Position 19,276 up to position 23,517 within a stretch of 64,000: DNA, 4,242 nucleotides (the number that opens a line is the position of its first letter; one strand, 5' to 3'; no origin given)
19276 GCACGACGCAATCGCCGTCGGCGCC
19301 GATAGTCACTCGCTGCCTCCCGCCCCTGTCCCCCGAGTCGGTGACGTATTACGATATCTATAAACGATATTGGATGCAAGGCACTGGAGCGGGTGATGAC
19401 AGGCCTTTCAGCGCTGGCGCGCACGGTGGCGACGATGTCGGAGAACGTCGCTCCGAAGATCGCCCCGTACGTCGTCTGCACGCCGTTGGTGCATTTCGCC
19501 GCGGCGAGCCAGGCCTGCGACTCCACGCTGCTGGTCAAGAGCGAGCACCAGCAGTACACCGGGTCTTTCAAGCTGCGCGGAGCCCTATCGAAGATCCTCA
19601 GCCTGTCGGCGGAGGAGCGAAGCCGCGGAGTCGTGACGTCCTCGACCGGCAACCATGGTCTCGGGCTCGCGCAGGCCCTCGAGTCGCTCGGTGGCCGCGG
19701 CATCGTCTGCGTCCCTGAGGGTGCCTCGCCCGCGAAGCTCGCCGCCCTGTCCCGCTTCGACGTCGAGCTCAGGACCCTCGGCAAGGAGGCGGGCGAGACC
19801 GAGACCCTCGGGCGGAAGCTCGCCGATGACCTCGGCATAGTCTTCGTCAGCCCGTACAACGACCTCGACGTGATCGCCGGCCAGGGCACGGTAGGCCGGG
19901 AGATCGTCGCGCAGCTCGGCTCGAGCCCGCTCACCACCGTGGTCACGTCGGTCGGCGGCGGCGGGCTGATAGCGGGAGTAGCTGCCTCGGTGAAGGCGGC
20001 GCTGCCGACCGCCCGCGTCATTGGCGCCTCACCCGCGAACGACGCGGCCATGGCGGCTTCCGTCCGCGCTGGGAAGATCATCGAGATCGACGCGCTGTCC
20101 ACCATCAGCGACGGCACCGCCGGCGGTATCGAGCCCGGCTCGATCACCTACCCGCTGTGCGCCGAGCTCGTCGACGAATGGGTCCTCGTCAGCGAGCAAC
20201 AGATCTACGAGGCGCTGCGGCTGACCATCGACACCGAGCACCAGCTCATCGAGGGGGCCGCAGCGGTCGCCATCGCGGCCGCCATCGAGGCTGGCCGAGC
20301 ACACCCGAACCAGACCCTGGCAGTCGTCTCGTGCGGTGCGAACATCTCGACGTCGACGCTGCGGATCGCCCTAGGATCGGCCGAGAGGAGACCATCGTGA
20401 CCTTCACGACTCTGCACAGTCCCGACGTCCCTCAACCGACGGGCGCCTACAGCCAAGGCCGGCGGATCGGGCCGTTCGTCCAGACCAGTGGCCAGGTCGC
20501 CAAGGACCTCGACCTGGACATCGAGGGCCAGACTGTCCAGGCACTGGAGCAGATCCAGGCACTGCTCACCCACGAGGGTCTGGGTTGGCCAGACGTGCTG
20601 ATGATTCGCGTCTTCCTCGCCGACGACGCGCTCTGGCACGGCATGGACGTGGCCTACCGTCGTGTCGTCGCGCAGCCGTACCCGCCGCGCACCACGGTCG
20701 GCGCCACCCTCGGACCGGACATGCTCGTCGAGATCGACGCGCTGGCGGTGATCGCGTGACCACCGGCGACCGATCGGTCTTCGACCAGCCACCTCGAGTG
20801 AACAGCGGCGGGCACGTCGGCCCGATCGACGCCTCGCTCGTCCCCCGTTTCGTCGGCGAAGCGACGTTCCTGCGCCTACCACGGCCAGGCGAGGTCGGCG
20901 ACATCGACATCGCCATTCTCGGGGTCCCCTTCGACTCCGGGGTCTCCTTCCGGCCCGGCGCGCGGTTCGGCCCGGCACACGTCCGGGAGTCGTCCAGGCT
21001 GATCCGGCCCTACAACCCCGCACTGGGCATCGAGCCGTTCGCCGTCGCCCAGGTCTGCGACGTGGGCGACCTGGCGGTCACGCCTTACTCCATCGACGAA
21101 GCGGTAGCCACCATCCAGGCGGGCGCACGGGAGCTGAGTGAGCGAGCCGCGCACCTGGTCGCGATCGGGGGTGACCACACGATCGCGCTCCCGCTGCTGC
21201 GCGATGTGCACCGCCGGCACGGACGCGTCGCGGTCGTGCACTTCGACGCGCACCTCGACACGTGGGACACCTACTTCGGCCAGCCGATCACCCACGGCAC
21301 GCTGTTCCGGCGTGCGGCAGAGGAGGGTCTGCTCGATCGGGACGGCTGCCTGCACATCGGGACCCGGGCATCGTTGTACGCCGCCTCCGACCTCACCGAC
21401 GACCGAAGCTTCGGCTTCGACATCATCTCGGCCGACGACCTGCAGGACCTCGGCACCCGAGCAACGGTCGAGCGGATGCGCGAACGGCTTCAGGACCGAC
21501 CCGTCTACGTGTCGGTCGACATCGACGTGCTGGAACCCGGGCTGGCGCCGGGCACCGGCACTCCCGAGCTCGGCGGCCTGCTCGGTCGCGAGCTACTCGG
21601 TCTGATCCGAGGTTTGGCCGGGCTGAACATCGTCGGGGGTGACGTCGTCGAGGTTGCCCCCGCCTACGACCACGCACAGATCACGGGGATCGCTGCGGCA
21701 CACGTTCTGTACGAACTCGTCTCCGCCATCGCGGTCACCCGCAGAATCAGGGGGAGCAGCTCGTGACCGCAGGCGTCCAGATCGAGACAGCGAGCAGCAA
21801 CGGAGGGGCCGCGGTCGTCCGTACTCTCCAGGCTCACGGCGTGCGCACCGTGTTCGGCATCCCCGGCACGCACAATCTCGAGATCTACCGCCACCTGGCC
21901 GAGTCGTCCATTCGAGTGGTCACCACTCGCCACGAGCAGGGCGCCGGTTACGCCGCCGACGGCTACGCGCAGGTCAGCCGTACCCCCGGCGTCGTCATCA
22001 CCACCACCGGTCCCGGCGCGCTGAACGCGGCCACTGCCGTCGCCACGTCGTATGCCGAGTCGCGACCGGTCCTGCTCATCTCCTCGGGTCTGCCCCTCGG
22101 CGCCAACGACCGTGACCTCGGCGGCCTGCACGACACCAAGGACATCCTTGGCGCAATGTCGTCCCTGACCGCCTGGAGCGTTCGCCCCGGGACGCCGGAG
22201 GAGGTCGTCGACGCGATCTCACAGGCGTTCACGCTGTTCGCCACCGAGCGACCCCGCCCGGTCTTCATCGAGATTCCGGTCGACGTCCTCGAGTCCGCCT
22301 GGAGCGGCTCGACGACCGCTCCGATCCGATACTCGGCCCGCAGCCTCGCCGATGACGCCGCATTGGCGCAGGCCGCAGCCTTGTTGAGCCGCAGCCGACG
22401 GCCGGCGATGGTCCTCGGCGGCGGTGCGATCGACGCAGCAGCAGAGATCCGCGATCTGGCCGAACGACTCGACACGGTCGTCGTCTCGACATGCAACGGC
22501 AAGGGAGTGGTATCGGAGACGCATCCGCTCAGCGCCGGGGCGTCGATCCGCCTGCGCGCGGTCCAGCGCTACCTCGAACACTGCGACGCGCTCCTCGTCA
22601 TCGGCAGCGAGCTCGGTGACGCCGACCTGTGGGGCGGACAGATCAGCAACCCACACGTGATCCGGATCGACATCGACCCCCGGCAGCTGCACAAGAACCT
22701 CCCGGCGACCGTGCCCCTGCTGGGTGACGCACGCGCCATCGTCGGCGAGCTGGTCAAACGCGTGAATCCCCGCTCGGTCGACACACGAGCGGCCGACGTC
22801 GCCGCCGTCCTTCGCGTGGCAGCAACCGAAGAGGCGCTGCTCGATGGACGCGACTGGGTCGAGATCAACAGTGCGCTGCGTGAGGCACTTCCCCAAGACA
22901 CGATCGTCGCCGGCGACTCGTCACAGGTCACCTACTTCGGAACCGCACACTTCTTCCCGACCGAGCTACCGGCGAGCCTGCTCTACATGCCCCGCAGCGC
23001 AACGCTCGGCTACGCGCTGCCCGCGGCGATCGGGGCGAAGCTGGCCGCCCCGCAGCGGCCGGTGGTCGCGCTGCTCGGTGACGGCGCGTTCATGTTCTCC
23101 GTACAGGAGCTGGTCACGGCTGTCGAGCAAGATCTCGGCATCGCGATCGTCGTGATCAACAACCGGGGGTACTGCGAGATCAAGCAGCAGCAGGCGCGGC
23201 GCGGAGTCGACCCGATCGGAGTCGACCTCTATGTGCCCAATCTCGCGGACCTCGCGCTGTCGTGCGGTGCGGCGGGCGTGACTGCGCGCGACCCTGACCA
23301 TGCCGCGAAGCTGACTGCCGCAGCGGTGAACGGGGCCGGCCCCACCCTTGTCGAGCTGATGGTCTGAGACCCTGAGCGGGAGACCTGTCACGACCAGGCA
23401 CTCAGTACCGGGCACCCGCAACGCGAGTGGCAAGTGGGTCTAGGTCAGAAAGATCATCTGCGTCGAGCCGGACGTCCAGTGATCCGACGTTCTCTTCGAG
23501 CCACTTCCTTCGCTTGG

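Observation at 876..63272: One 17-bp inverted repeat (RTATCG-N5-CGATAY) precedes almost every transcription unit: a candidate 60-kb single-regulator regulon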

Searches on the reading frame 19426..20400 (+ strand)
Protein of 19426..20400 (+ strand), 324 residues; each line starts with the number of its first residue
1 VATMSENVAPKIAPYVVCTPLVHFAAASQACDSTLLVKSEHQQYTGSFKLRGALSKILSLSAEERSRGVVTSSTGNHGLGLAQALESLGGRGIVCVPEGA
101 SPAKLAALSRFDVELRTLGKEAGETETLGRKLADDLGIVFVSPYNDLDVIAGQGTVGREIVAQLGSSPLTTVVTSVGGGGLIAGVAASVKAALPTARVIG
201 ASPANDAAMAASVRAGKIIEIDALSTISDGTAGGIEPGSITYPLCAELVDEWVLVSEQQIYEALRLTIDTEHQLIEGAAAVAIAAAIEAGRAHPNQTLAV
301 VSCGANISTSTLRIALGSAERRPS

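Call 16: search_protein_families(library=pfam, proteins=[window:19426-20400:+], max_evalue=0.001)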
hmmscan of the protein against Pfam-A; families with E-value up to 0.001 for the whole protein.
window:19426-20400:+ (324 aa): 1 family
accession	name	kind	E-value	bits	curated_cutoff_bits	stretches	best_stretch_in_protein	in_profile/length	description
PF00291.31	PALP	-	3.5e-66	224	35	1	15-304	4-295/295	Pyridoxal-phosphate dependent enzyme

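Call 36: search_protein_families(library=ncbifam, proteins=[window:19426-20400:+], max_evalue=0.00001)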
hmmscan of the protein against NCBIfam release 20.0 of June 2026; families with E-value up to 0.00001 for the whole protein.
window:19426-20400:+ (324 aa): 35 families (the best 25 are shown)
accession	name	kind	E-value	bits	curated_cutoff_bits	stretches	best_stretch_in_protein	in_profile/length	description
NF005292.0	PRK06815.1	equivalog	2.6e-102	342.2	371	1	10-315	13-316/320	threonine/serine dehydratase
NF005680.0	PRK07476.1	equivalog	1.5e-74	250.9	413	1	9-314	14-318/326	hydroxyectoine utilization dehydratase EutB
TIGR02991.1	ectoine_eutB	equivalog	4.3e-69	232.9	413.35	1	6-310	7-309/317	hydroxyectoine utilization dehydratase EutB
TIGR01127.1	ilvA_1Cterm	equivalog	1.8e-66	224.7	378.75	1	19-313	1-292/380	threonine ammonia-lyase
NF006389.0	PRK08638.1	equivalog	4.1e-65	219.9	453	1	11-307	20-315/333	bifunctional threonine ammonia-lyase/L-serine ammonia-lyase TdcB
NF006674.0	PRK09224.1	subfamily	5.7e-64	216.6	577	1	17-314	24-321/508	threonine ammonia-lyase IlvA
TIGR01124.1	ilvA_2Cterm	equivalog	1.1e-63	215.6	411.3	1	16-314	15-313/499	threonine ammonia-lyase, biosynthetic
NF005600.0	PRK07334.1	equivalog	2.4e-63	214.2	496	1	9-312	19-317/408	threonine ammonia-lyase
NF006094.0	PRK08246.1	subfamily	3.7e-60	203.9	331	1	6-312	11-309/310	serine/threonine dehydratase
NF009130.0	PRK12483.1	subfamily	3.2e-58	197.6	801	1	17-315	36-334/521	threonine ammonia-lyase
NF045641.2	BHydaspDhtseBhcB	equivalog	1.5e-56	191.8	550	1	10-310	12-308/312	beta-hydroxyaspartate dehydratase BhcB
NF005454.0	PRK07048.1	equivalog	1.7e-56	191.7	452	1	8-311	15-315/324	threo-3-hydroxy-L-aspartate ammonia-lyase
NF006390.0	PRK08639.1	equivalog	1.9e-51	175.3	421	1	9-306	16-314/418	threonine ammonia-lyase IlvA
TIGR02079.1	THD1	equivalog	2.3e-48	165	440.55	1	10-307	8-307/410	threonine ammonia-lyase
NF006455.0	PRK08813.1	equivalog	1.8e-47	162.4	489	1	15-323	36-326/374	threonine dehydratase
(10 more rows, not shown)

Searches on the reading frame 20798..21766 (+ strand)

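Call 16: search_protein_families(library=pfam, proteins=[window:20798-21766:+], max_evalue=0.001)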
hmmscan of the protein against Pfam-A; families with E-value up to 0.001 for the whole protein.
window:20798-21766:+ (322 aa): 1 family
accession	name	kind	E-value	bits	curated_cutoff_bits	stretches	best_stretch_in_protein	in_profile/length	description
PF00491.26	Arginase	-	5.1e-89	298.9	22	1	37-307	2-277/280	Arginase family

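Call 37: search_protein_families(library=ncbifam, proteins=[window:20798-21766:+], max_evalue=0.00001)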
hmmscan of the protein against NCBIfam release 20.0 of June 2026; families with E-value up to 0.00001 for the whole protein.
window:20798-21766:+ (322 aa): 5 families
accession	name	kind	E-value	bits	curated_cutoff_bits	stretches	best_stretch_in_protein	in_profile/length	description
NF002564.0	PRK02190.1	subfamily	2.7e-87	292.8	302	1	17-312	14-302/307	agmatinase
TIGR01230.1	agmatinase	equivalog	2.1e-63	214.5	174.3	1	34-308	11-273/275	agmatinase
TIGR01227.1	hutG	equivalog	2.9e-35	122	229.15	1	36-308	35-306/307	formimidoylglutamase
TIGR01229.1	rocF_arginase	equivalog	3e-16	59.6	227.6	1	206-298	189-285/300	arginase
NF010347.0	PRK13775.1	equivalog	1.6e-10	40.8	381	1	36-312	49-328/331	formimidoylglutamase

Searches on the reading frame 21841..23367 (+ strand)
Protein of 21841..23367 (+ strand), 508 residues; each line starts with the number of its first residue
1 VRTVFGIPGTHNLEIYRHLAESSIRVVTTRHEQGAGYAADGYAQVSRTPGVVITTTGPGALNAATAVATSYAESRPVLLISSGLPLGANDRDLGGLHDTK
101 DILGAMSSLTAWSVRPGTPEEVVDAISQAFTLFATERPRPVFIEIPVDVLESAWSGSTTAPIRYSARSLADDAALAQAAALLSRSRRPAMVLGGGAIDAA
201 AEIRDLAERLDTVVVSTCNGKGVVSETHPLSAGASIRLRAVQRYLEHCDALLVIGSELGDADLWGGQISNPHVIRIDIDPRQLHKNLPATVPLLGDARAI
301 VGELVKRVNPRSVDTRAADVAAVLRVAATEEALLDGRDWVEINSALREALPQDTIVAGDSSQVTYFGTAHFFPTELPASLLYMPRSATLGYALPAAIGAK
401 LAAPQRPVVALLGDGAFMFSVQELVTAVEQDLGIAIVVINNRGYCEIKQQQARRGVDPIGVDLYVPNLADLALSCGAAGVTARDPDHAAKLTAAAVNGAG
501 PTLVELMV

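Call 16: search_protein_families(library=pfam, proteins=[window:21841-23367:+], max_evalue=0.001)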
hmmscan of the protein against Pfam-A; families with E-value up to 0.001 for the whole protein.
window:21841-23367:+ (508 aa): 3 families
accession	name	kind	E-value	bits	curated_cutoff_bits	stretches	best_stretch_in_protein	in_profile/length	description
PF02775.26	TPP_enzyme_C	-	6.6e-34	117.3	21.9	1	368-505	9-150/151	Thiamine pyrophosphate enzyme, C-terminal TPP binding domain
PF00205.28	TPP_enzyme_M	-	2.1e-31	108.9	30.4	1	176-304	2-137/137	Thiamine pyrophosphate enzyme, central domain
PF02776.23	TPP_enzyme_N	-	3.7e-31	107.8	26.8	1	2-90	17-106/119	Thiamine pyrophosphate enzyme, N-terminal TPP binding domain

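Call 36: search_protein_families(library=ncbifam, proteins=[window:21841-23367:+], max_evalue=0.00001)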
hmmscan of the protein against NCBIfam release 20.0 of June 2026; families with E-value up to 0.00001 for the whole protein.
window:21841-23367:+ (508 aa): 53 families (the best 25 are shown)
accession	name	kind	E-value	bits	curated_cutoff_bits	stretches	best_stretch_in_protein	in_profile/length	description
NF005712.0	PRK07524.1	subfamily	5e-134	447.7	500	1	2-506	19-527/536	5-guanidino-2-oxopentanoate decarboxylase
NF006122.0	PRK08266.1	subfamily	7.9e-113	377.8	571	1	2-508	20-524/543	hypothetical protein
NF005470.0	PRK07064.1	equivalog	7.5e-85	286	495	1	2-506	21-527/552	thiamine pyrophosphate-binding protein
TIGR00118.1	acolac_lg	equivalog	4.7e-84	282.8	538.35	1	2-508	17-534/557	biosynthetic-type acetolactate synthase large subunit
NF006187.0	PRK08322.1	equivalog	1.6e-83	281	509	1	3-508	19-528/548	acetolactate synthase large subunit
NF004919.0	PRK06276.1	equivalog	1.6e-81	274.4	866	1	2-508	17-538/582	acetolactate synthase large subunit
NF006052.0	PRK08199.1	subfamily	4.5e-73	246.4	539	1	2-507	24-536/559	thiamine pyrophosphate protein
NF004710.0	PRK06048.1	equivalog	9.3e-71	238.9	976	1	2-508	24-537/561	acetolactate synthase large subunit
NF006016.1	PRK08155.1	equivalog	1.2e-70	238.5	870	1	2-507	19-531/554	acetolactate synthase large subunit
NF005860.0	PRK07789.1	equivalog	3.3e-69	233.8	881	1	2-489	50-558/615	acetolactate synthase large subunit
NF005039.0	PRK06456.1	equivalog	1.1e-67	228.8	868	1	2-498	18-534/572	acetolactate synthase large subunit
NF006378.0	PRK08617.1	equivalog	8.7e-66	222.4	510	1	2-507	24-537/556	acetolactate synthase AlsS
NF006524.0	PRK08978.1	equivalog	4e-65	220.1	738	1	2-452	17-466/548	acetolactate synthase 2 catalytic subunit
NF005713.0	PRK07525.1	subfamily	1.6e-62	211.8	620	1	3-507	23-561/592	sulfoacetaldehyde acetyltransferase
NF005651.0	PRK07418.1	subfamily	2.6e-62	210.9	942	1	2-508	35-559/617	acetolactate synthase large subunit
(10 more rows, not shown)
